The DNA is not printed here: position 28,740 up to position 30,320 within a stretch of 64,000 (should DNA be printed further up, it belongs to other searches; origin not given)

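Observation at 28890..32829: frhB-like / korA / korB operon: candidate 2-oxoacid:F420 oxidoreductase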

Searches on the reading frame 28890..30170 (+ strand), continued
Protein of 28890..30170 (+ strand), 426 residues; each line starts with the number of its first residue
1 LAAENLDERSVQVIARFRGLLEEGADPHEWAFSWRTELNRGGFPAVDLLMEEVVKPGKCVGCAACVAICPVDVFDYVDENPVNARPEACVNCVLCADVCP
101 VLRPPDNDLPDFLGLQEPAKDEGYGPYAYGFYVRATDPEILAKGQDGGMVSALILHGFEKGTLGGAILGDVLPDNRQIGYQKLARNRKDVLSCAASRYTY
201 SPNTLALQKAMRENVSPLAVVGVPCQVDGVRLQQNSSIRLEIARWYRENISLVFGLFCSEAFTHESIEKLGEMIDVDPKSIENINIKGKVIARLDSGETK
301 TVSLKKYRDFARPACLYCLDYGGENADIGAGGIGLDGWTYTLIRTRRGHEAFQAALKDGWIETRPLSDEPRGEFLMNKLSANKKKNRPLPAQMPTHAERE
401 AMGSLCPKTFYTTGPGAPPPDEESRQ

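Call 7: find_homologous_proteins(query=window:28890-30170:+, max_evalue=1e-10)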
Query window:28890-30170:+ (426 aa): 1173 proteins with E <= 1e-10 among 6479 candidates; the best 120 are listed.
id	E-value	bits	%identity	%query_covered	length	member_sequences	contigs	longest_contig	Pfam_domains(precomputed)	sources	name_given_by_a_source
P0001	1.0e-289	978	98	100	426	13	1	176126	PF14697.12,PF04432.19,PF04422.19,PF00037.33,PF12838.13,PF13237.12,PF12800.13,PF13187.12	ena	-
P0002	2.5e-262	888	89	100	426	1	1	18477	PF14697.12,PF04432.19,PF04422.19,PF12837.13,PF00037.33,PF12838.13,PF13237.12,PF13187.12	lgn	-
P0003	2.3e-255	865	86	100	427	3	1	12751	PF14697.12,PF04432.19,PF04422.19,PF12837.13,PF00037.33,PF12838.13,PF13237.12,PF13187.12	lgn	-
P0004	1.0e-241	820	82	98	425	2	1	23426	PF14697.12,PF04432.19,PF04422.19,PF12837.13,PF00037.33,PF12838.13,PF13237.12,PF13187.12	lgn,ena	-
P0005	2.1e-238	809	81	99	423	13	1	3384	PF14697.12,PF04432.19,PF04422.19,PF12837.13,PF00037.33,PF12838.13,PF13237.12,PF13183.12,PF13187.12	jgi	jgi:coenzyme F420 hydrogenase subunit beta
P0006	5.1e-237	805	80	100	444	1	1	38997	PF14697.12,PF04432.19,PF04422.19,PF12837.13,PF00037.33,PF12838.13,PF13237.12,PF12800.13,PF13187.12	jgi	jgi:coenzyme F420 hydrogenase subunit beta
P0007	1.4e-236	803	80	100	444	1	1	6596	PF14697.12,PF04432.19,PF04422.19,PF00037.33,PF12838.13,PF13237.12,PF13183.12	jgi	-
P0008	5.4e-236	801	80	98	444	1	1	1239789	PF14697.12,PF04432.19,PF04422.19,PF12837.13,PF00037.33,PF12838.13,PF13237.12,PF13187.12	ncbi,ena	-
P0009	1.8e-235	800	78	99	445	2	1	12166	PF14697.12,PF04432.19,PF04422.19,PF12837.13,PF00037.33,PF12838.13,PF13237.12,PF13183.12,PF13187.12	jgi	jgi:coenzyme F420 hydrogenase subunit beta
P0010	2.5e-235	799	80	99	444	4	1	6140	PF14697.12,PF04432.19,PF04422.19,PF00037.33,PF12838.13,PF13237.12,PF13187.12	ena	-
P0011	5.5e-235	798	79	99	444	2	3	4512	PF14697.12,PF04432.19,PF04422.19,PF12837.13,PF00037.33,PF12838.13,PF13237.12,PF13187.12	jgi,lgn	-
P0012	8.8e-234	794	79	99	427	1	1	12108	PF14697.12,PF04432.19,PF04422.19,PF12837.13,PF00037.33,PF12838.13,PF13237.12,PF13187.12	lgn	-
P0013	1.2e-233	794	79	98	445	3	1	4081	PF14697.12,PF04432.19,PF04422.19,PF12837.13,PF00037.33,PF12838.13,PF13237.12,PF13183.12,PF13187.12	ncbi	-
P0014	1.7e-233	793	78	100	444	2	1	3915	PF04432.19,PF04422.19,PF12838.13,PF13237.12,PF13183.12,PF13187.12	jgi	-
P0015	1.8e-233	793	79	99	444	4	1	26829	PF14697.12,PF04432.19,PF04422.19,PF00037.33,PF12838.13,PF13237.12,PF13183.12,PF13187.12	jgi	-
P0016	2.8e-233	792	80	98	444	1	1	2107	PF14697.12,PF04432.19,PF04422.19,PF00037.33,PF12838.13,PF13237.12,PF13187.12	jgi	-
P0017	5.4e-233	791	79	99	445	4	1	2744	PF14697.12,PF12797.13,PF04432.19,PF04422.19,PF12837.13,PF00037.33,PF12838.13,PF13237.12,PF13183.12,PF13187.12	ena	-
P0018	7.4e-233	791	80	98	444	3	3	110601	PF14697.12,PF12797.13,PF04432.19,PF04422.19,PF12837.13,PF00037.33,PF12838.13,PF13237.12,PF13183.12,PF13187.12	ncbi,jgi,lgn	jgi:coenzyme F420 hydrogenase subunit beta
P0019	3.5e-232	789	78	100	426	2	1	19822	PF14697.12,PF04432.19,PF04422.19,PF12837.13,PF00037.33,PF12838.13,PF13237.12,PF13187.12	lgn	-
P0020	3.9e-232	789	79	98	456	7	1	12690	PF14697.12,PF04432.19,PF04422.19,PF12837.13,PF00037.33,PF12838.13,PF13237.12,PF12800.13,PF13187.12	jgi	jgi:coenzyme F420 hydrogenase subunit beta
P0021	7.8e-232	788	78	99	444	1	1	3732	PF14697.12,PF04432.19,PF04422.19,PF12837.13,PF00037.33,PF12838.13,PF13237.12,PF13183.12,PF13187.12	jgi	-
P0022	8.1e-232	787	78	98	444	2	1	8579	PF14697.12,PF04432.19,PF04422.19,PF12837.13,PF00037.33,PF12838.13,PF13237.12,PF13187.12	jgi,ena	-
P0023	7.1e-231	784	77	99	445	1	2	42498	PF14697.12,PF04432.19,PF04422.19,PF12837.13,PF00037.33,PF12838.13,PF13237.12,PF13183.12,PF13187.12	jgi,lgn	-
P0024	1.7e-230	783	79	99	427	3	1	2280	PF14697.12,PF04432.19,PF04422.19,PF12837.13,PF00037.33,PF12838.13,PF13237.12,PF13187.12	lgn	-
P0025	1.8e-230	783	79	98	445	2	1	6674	PF14697.12,PF12797.13,PF04432.19,PF04422.19,PF12837.13,PF00037.33,PF12838.13,PF13237.12,PF13187.12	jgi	jgi:coenzyme F420 hydrogenase subunit beta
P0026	2.9e-230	782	77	99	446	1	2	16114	PF14697.12,PF04432.19,PF04422.19,PF12837.13,PF00037.33,PF12838.13,PF13237.12,PF13187.12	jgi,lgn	-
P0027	3.7e-230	782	78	98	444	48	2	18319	PF14697.12,PF04432.19,PF04422.19,PF12837.13,PF00037.33,PF12838.13,PF13237.12,PF13187.12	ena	-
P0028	5.6e-230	781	76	99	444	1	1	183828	PF14697.12,PF04432.19,PF04422.19,PF12837.13,PF00037.33,PF12838.13,PF13237.12,PF13183.12,PF13187.12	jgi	jgi:coenzyme F420 hydrogenase subunit beta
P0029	7.4e-230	781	78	98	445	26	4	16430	PF14697.12,PF12797.13,PF04432.19,PF04422.19,PF12837.13,PF00037.33,PF12838.13,PF13237.12,PF13183.12,PF12800.13,PF13187.12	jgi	-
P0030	1.4e-229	780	79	97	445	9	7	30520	PF14697.12,PF04432.19,PF04422.19,PF12837.13,PF00037.33,PF12838.13,PF13237.12,PF13187.12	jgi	jgi:coenzyme F420 hydrogenase subunit beta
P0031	3.0e-229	779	78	98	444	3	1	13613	PF14697.12,PF04432.19,PF04422.19,PF00037.33,PF12838.13,PF13237.12,PF13183.12,PF13187.12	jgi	-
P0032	3.8e-229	779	77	98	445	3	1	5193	PF14697.12,PF12797.13,PF04432.19,PF04422.19,PF12837.13,PF00037.33,PF12838.13,PF13237.12,PF13187.12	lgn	-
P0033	4.0e-229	779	78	98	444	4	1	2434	PF14697.12,PF04432.19,PF04422.19,PF12837.13,PF00037.33,PF12838.13,PF13237.12,PF13187.12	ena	-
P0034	7.5e-229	778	78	99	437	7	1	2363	PF14697.12,PF04432.19,PF04422.19,PF00037.33,PF12838.13,PF13237.12,PF13183.12,PF13187.12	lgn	-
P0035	8.4e-229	778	78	99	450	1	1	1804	PF14697.12,PF04432.19,PF04422.19,PF00037.33,PF12838.13,PF13237.12,PF13183.12,PF13187.12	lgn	-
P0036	9.7e-229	777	77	99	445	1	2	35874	PF14697.12,PF04432.19,PF04422.19,PF12837.13,PF00037.33,PF12838.13,PF13237.12,PF13187.12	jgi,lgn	-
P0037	1.2e-228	777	77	99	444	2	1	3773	PF14697.12,PF04432.19,PF04422.19,PF12837.13,PF00037.33,PF12838.13,PF13237.12,PF13187.12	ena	-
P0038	1.5e-228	777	77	99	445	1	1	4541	PF14697.12,PF12797.13,PF04432.19,PF04422.19,PF12837.13,PF00037.33,PF12838.13,PF13237.12,PF13183.12,PF13187.12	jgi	jgi:coenzyme F420 hydrogenase subunit beta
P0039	3.7e-228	775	77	99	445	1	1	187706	PF14697.12,PF04432.19,PF04422.19,PF00037.33,PF12838.13,PF13237.12,PF13183.12,PF13187.12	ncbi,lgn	-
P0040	3.9e-228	775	76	99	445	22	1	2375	PF14697.12,PF04432.19,PF04422.19,PF12837.13,PF00037.33,PF12838.13,PF13237.12,PF13183.12,PF13187.12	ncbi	-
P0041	4.1e-228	775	78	100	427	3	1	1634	PF14697.12,PF04432.19,PF04422.19,PF12837.13,PF00037.33,PF12838.13,PF13237.12,PF13187.12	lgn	-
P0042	4.2e-228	775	77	98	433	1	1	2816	PF14697.12,PF12797.13,PF04432.19,PF04422.19,PF12837.13,PF00037.33,PF12838.13,PF13237.12,PF13183.12,PF13187.12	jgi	jgi:coenzyme F420 hydrogenase subunit beta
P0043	8.8e-228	774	77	98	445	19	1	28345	PF14697.12,PF12797.13,PF04432.19,PF04422.19,PF12837.13,PF00037.33,PF12838.13,PF13237.12,PF13187.12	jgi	-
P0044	1.1e-227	774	76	99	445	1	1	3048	PF14697.12,PF04432.19,PF04422.19,PF12837.13,PF00037.33,PF12838.13,PF13237.12,PF13183.12,PF13187.12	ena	-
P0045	1.1e-227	774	77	99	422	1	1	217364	PF14697.12,PF04432.19,PF04422.19,PF12837.13,PF00037.33,PF12838.13,PF13237.12,PF12800.13,PF13187.12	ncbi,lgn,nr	ncbi:MAG: Coenzyme F420 hydrogenase/dehydrogenase, beta subunit C-terminal domain [Emcibacter sp.]|n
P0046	2.2e-227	773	75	100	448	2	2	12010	PF14697.12,PF04432.19,PF04422.19,PF12837.13,PF00037.33,PF12838.13,PF13237.12,PF13183.12,PF13187.12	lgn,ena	-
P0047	2.9e-227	773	76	99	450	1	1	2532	PF14697.12,PF12797.13,PF04432.19,PF04422.19,PF12837.13,PF00037.33,PF12838.13,PF13237.12,PF13187.12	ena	-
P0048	5.6e-227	772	77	99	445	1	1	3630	PF14697.12,PF04432.19,PF04422.19,PF12837.13,PF00037.33,PF12838.13,PF13237.12,PF13183.12,PF13187.12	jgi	jgi:coenzyme F420 hydrogenase subunit beta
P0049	7.7e-227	771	76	99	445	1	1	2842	PF14697.12,PF04432.19,PF04422.19,PF12837.13,PF00037.33,PF12838.13,PF13237.12,PF13183.12,PF13187.12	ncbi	-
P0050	1.0e-226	771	76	99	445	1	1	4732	PF14697.12,PF04432.19,PF04422.19,PF12837.13,PF00037.33,PF12838.13,PF13237.12,PF13183.12,PF13187.12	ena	-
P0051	1.1e-226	771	77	99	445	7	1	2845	PF14697.12,PF04432.19,PF04422.19,PF12837.13,PF00037.33,PF12838.13,PF13237.12,PF13183.12,PF13187.12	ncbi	-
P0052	1.5e-226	770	77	99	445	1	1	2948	PF14697.12,PF04432.19,PF04422.19,PF12837.13,PF00037.33,PF12838.13,PF13237.12,PF13187.12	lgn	-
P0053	1.8e-226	770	77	99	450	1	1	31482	PF14697.12,PF04432.19,PF04422.19,PF00037.33,PF12838.13,PF13237.12,PF13183.12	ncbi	-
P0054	4.8e-226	768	76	98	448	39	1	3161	PF14697.12,PF04432.19,PF04422.19,PF00037.33,PF12838.13,PF13237.12,PF13183.12,PF13187.12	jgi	-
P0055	8.8e-226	768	77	98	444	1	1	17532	PF14697.12,PF04432.19,PF04422.19,PF12837.13,PF00037.33,PF12838.13,PF13237.12,PF13183.12,PF13187.12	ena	-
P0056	2.7e-225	766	78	98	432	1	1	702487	PF14697.12,PF04432.19,PF04422.19,PF00037.33,PF12838.13,PF13237.12,PF13183.12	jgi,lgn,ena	-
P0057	4.1e-225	765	76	97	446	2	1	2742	PF14697.12,PF04432.19,PF04422.19,PF12837.13,PF00037.33,PF12838.13,PF13237.12,PF13183.12,PF13187.12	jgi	jgi:coenzyme F420 hydrogenase subunit beta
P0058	6.0e-225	765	76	99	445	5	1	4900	PF14697.12,PF12797.13,PF04432.19,PF04422.19,PF12837.13,PF00037.33,PF12838.13,PF13237.12,PF13183.12,PF13187.12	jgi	jgi:coenzyme F420 hydrogenase subunit beta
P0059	6.1e-225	765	76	99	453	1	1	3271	PF04432.19,PF04422.19,PF12837.13,PF00037.33,PF12838.13,PF13237.12,PF13183.12,PF13187.12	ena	-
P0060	1.1e-224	764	74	99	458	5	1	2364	PF14697.12,PF12797.13,PF04432.19,PF04422.19,PF12837.13,PF00037.33,PF12838.13,PF13237.12,PF13183.12,PF12800.13,PF13187.12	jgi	jgi:coenzyme F420 hydrogenase subunit beta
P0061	1.2e-224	764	77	97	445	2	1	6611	PF14697.12,PF04432.19,PF04422.19,PF12837.13,PF00037.33,PF12838.13,PF13237.12,PF13187.12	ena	-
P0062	1.5e-224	764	75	99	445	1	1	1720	PF14697.12,PF04432.19,PF04422.19,PF12837.13,PF00037.33,PF12838.13,PF13237.12,PF13187.12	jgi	-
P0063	2.7e-224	763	75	99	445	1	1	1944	PF14697.12,PF04432.19,PF04422.19,PF12837.13,PF00037.33,PF12838.13,PF13237.12,PF13187.12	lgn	-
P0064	1.1e-223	761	76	98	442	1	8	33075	PF14697.12,PF04432.19,PF04422.19,PF12837.13,PF00037.33,PF12838.13,PF13237.12,PF13187.12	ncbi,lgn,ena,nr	ncbi:MAG: Coenzyme F420 hydrogenase/dehydrogenase, beta subunit C-terminal domain [Alphaproteobacter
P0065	2.7e-223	759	77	96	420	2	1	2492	PF14697.12,PF04432.19,PF04422.19,PF12837.13,PF00037.33,PF12838.13,PF13237.12,PF13183.12,PF13187.12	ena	-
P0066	5.1e-223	758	75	98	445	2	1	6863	PF14697.12,PF04432.19,PF04422.19,PF12837.13,PF00037.33,PF12838.13,PF13237.12,PF13187.12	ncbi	-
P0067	8.8e-223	758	76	98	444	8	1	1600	PF14697.12,PF04432.19,PF04422.19,PF12838.13,PF13237.12,PF13187.12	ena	-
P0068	3.7e-222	756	76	98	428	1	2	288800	PF14697.12,PF04432.19,PF04422.19,PF12837.13,PF00037.33,PF12838.13,PF13237.12,PF13187.12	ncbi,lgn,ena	-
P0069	3.8e-222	756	75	99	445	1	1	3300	PF14697.12,PF04432.19,PF04422.19,PF12837.13,PF00037.33,PF12838.13,PF13237.12,PF13183.12,PF13187.12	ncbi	-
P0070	1.1e-221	754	75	98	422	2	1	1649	PF14697.12,PF04432.19,PF04422.19,PF12837.13,PF00037.33,PF12838.13,PF13237.12,PF13187.12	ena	-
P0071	1.9e-221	753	75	99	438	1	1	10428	PF14697.12,PF04432.19,PF04422.19,PF00037.33,PF12838.13,PF13237.12,PF13183.12,PF13187.12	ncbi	-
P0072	1.9e-221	753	75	98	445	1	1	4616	PF14697.12,PF04432.19,PF04422.19,PF12837.13,PF00037.33,PF12838.13,PF13237.12,PF13187.12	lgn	-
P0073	2.4e-221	753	75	98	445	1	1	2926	PF14697.12,PF04432.19,PF04422.19,PF12837.13,PF00037.33,PF12838.13,PF13237.12,PF13187.12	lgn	-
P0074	3.2e-221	753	77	97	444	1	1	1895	PF14697.12,PF04432.19,PF04422.19,PF00037.33,PF12838.13,PF13237.12,PF13187.12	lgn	-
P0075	5.7e-221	752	75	99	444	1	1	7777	PF14697.12,PF12797.13,PF04432.19,PF04422.19,PF12837.13,PF00037.33,PF12838.13,PF13237.12,PF13187.12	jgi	-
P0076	5.7e-221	752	76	97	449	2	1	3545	PF14697.12,PF04432.19,PF04422.19,PF00037.33,PF12838.13,PF13237.12,PF13187.12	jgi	jgi:coenzyme F420 hydrogenase subunit beta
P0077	1.5e-220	750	77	96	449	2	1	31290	PF14697.12,PF12797.13,PF04432.19,PF04422.19,PF12837.13,PF00037.33,PF12838.13,PF13237.12,PF13183.12,PF12800.13,PF13187.12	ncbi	-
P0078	1.9e-220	750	76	99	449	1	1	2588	PF14697.12,PF12797.13,PF04432.19,PF04422.19,PF12837.13,PF00037.33,PF12838.13,PF13237.12,PF13187.12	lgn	-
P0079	4.5e-220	749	76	96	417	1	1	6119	PF14697.12,PF04432.19,PF04422.19,PF00037.33,PF12838.13,PF13237.12,PF13187.12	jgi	jgi:coenzyme F420 hydrogenase subunit beta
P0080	8.5e-220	748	73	98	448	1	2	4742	PF14697.12,PF04432.19,PF04422.19,PF00037.33,PF12838.13,PF13237.12,PF13183.12,PF13187.12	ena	-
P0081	1.3e-219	747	76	97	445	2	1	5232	PF14697.12,PF04432.19,PF04422.19,PF00037.33,PF12838.13,PF13183.12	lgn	-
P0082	7.9e-219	745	73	100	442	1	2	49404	PF14697.12,PF12797.13,PF04432.19,PF04422.19,PF12837.13,PF00037.33,PF12838.13,PF13237.12,PF13183.12,PF13187.12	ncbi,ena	-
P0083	8.6e-219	745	76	96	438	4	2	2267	PF14697.12,PF04432.19,PF04422.19,PF00037.33,PF12838.13,PF13237.12,PF13187.12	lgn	-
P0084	6.3e-218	742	74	98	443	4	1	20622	PF14697.12,PF04432.19,PF04422.19,PF12837.13,PF00037.33,PF12838.13,PF13237.12,PF13183.12,PF13187.12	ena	-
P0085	1.8e-217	740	76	96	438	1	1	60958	PF14697.12,PF04432.19,PF04422.19,PF00037.33,PF12838.13,PF13237.12,PF13187.12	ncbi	-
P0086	3.1e-217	739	73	100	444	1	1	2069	PF14697.12,PF12797.13,PF04432.19,PF04422.19,PF12837.13,PF00037.33,PF12838.13,PF13237.12,PF13187.12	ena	-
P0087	3.6e-217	739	74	98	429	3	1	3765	PF14697.12,PF04432.19,PF04422.19,PF00037.33,PF12838.13,PF13237.12,PF13183.12,PF13187.12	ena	-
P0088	7.1e-217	738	73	98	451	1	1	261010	PF14697.12,PF04432.19,PF04422.19,PF00037.33,PF12838.13,PF13237.12,PF13183.12,PF13187.12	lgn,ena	-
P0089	1.5e-216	737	74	99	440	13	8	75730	PF14697.12,PF04432.19,PF04422.19,PF00037.33,PF12838.13,PF13237.12,PF13183.12,PF13187.12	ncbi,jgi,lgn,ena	jgi:coenzyme F420 hydrogenase subunit beta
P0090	2.0e-216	737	73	97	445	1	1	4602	PF14697.12,PF04432.19,PF04422.19,PF12837.13,PF00037.33,PF12838.13,PF13237.12,PF13183.12,PF13187.12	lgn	-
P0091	2.5e-216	736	75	96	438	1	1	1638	PF14697.12,PF04432.19,PF04422.19,PF00037.33,PF12838.13,PF13237.12,PF13183.12,PF13187.12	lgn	-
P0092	2.5e-216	736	76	97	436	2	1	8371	PF14697.12,PF04432.19,PF04422.19,PF00037.33,PF12838.13,PF13237.12,PF13183.12,PF13187.12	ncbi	-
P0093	3.4e-216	736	75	97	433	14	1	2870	PF14697.12,PF04432.19,PF04422.19,PF00037.33,PF12838.13,PF13237.12,PF13183.12,PF13187.12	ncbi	-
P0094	6.4e-216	735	75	96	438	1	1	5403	PF14697.12,PF04432.19,PF04422.19,PF00037.33,PF12838.13,PF13237.12,PF13183.12,PF13187.12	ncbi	ncbi:MAG: Coenzyme F420 hydrogenase/dehydrogenase, beta subunit C-terminal domain [Acidimicrobiia ba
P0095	9.4e-216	735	74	96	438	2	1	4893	PF14697.12,PF04432.19,PF04422.19,PF00037.33,PF12838.13,PF13237.12,PF13187.12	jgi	-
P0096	1.3e-215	734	75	96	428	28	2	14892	PF14697.12,PF12797.13,PF04432.19,PF04422.19,PF12837.13,PF00037.33,PF12838.13,PF13534.12,PF13237.12,PF13187.12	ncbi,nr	ncbi:MAG: 4Fe-4S dicluster domain-containing protein [Gammaproteobacteria bacterium]|nr:4Fe-4S diclu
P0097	4.4e-215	732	73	97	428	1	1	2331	PF14697.12,PF04432.19,PF04422.19,PF12837.13,PF00037.33,PF12838.13,PF13237.12,PF13183.12,PF13187.12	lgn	-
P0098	5.6e-215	732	74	98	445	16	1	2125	PF14697.12,PF04432.19,PF04422.19,PF12837.13,PF00037.33,PF12838.13,PF13237.12,PF13187.12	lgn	-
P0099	1.7e-214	730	74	97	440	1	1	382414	PF14697.12,PF12797.13,PF04432.19,PF04422.19,PF12837.13,PF00037.33,PF12838.13,PF13237.12,PF13187.12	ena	-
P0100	1.9e-214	730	75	98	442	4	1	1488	PF14697.12,PF04432.19,PF04422.19,PF00037.33,PF12838.13,PF13237.12,PF13187.12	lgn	-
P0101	3.1e-214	730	73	99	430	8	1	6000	PF14697.12,PF04432.19,PF04422.19,PF00037.33,PF12838.13,PF13237.12,PF13183.12,PF13187.12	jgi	-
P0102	5.2e-214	729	73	97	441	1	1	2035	PF14697.12,PF12797.13,PF04432.19,PF04422.19,PF12837.13,PF00037.33,PF12838.13,PF13237.12,PF13187.12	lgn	-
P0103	8.4e-214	728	74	96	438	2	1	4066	PF14697.12,PF12797.13,PF04432.19,PF04422.19,PF12837.13,PF00037.33,PF12838.13,PF13237.12,PF13187.12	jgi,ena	-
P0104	2.7e-213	726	73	98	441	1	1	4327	PF14697.12,PF04432.19,PF04422.19,PF00037.33,PF12838.13,PF13237.12,PF13183.12,PF13187.12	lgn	-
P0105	9.2e-213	725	74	94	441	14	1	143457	PF14697.12,PF04432.19,PF04422.19,PF00037.33,PF12838.13,PF13237.12,PF13187.12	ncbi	-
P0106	1.4e-212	724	71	99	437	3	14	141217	PF14697.12,PF04432.19,PF04422.19,PF00037.33,PF12838.13,PF13237.12,PF13183.12,PF13187.12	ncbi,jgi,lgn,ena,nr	ncbi:MAG: 4Fe-4S binding protein [Rhodospirillales bacterium]|jgi:coenzyme F420 hydrogenase subunit 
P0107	1.7e-212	724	74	98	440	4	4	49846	PF14697.12,PF04432.19,PF04422.19,PF00037.33,PF12838.13,PF13237.12,PF13187.12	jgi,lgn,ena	-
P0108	1.7e-212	724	74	97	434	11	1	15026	PF14697.12,PF04432.19,PF04422.19,PF00037.33,PF12838.13,PF13237.12,PF13187.12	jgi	-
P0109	1.8e-212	724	74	96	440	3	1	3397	PF14697.12,PF04432.19,PF04422.19,PF00037.33,PF12838.13,PF13237.12,PF13187.12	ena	-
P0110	3.6e-212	723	74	98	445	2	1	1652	PF14697.12,PF04432.19,PF04422.19,PF12837.13,PF00037.33,PF12838.13,PF13237.12,PF13187.12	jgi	-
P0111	4.4e-212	722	74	97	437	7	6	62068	PF14697.12,PF12797.13,PF04432.19,PF04422.19,PF12837.13,PF00037.33,PF12838.13,PF13237.12,PF13187.12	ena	-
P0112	6.2e-212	722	73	97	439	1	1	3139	PF14697.12,PF04432.19,PF04422.19,PF00037.33,PF12838.13,PF13237.12,PF13187.12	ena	-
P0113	1.1e-211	721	74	94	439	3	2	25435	PF14697.12,PF04432.19,PF04422.19,PF00037.33,PF12838.13,PF13237.12,PF13187.12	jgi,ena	-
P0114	2.3e-211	720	72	98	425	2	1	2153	PF14697.12,PF04432.19,PF04422.19,PF00037.33,PF12838.13,PF13237.12,PF13187.12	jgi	jgi:coenzyme F420 hydrogenase subunit beta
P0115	5.1e-211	719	72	96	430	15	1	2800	PF14697.12,PF04432.19,PF04422.19,PF12837.13,PF00037.33,PF12838.13,PF13237.12,PF13187.12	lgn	-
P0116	5.6e-211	719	71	98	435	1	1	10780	PF14697.12,PF12797.13,PF04432.19,PF04422.19,PF12837.13,PF00037.33,PF12838.13,PF13237.12,PF13183.12,PF13187.12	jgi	jgi:coenzyme F420 hydrogenase subunit beta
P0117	5.9e-211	719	73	97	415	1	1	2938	PF14697.12,PF04432.19,PF04422.19,PF12837.13,PF00037.33,PF12838.13,PF13534.12,PF13237.12,PF13183.12,PF13187.12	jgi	jgi:coenzyme F420 hydrogenase subunit beta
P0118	3.1e-210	716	72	98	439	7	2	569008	PF14697.12,PF12797.13,PF04432.19,PF04422.19,PF12837.13,PF00037.33,PF12838.13,PF13237.12,PF12800.13,PF13187.12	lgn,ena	-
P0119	8.6e-210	715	74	96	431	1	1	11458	PF14697.12,PF04432.19,PF04422.19,PF12837.13,PF00037.33,PF12838.13,PF13237.12,PF13187.12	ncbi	-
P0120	1.5e-209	714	71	97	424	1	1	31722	PF14697.12,PF04432.19,PF12837.13,PF13746.12,PF12838.13,PF12800.13,PF12797.13,PF04422.19,PF00037.33,PF13237.12,PF13183.12,PF13187.12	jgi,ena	jgi:coenzyme F420 hydrogenase subunit beta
